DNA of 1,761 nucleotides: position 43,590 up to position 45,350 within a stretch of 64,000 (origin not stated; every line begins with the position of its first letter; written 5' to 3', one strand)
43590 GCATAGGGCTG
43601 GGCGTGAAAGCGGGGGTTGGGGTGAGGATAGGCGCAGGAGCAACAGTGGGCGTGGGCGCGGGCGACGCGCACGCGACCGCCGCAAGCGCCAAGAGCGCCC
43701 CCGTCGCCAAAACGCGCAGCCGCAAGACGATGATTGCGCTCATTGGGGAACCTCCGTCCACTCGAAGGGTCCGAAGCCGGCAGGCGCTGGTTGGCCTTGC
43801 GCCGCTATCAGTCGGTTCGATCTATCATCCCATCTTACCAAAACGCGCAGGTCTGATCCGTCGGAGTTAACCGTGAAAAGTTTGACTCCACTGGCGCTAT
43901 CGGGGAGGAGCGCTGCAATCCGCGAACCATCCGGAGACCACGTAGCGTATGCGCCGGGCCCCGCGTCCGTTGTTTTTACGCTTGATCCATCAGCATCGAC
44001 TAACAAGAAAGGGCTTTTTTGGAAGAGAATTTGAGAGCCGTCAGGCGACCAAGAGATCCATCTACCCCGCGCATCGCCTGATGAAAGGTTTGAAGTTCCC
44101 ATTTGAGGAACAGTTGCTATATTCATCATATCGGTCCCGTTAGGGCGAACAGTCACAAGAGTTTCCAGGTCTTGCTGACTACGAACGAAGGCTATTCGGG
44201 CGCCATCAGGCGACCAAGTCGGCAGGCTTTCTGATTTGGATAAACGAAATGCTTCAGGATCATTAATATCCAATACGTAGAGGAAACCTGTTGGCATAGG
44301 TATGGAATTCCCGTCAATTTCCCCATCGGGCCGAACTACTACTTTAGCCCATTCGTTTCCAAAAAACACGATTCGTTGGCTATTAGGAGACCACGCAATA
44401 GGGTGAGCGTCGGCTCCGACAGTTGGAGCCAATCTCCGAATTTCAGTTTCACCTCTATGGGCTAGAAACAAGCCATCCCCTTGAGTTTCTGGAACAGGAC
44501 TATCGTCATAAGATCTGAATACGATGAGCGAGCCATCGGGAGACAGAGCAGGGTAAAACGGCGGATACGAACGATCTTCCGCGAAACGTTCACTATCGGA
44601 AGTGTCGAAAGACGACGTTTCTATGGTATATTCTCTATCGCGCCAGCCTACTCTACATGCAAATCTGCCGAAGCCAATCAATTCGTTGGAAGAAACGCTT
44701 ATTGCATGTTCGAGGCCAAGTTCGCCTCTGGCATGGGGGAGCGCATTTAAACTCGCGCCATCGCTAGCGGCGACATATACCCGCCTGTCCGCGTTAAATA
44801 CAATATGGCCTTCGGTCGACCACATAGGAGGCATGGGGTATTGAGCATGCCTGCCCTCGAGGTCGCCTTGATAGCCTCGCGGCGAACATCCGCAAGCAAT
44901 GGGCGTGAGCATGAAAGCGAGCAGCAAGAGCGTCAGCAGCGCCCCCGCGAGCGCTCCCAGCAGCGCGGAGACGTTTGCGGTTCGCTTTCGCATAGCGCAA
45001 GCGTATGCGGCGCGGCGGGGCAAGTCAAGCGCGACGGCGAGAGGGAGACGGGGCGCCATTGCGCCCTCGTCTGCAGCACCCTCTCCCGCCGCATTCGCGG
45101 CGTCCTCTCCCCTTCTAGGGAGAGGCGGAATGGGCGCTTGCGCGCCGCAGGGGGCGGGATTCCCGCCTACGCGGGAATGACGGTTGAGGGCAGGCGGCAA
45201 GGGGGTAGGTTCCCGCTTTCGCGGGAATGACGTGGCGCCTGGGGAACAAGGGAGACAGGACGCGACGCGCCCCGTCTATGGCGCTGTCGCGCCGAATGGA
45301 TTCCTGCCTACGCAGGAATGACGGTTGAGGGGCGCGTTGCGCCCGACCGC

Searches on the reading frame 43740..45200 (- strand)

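Call 45: search_protein_families(library=pfam, proteins=[window:43740-45200:-])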
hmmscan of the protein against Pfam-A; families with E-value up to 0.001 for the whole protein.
window:43740-45200:- (486 aa): 2 families
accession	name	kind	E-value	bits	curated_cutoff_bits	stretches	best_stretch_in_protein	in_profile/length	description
PF07676.18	PD40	-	9.2e-19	67.3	20.9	1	324-343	11-30/38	WD40-like Beta Propeller Repeat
PF00930.27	DPPIV_N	-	2e-08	33.8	22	0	305-342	23-63/354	Dipeptidyl peptidase IV (DPP IV) N-terminal region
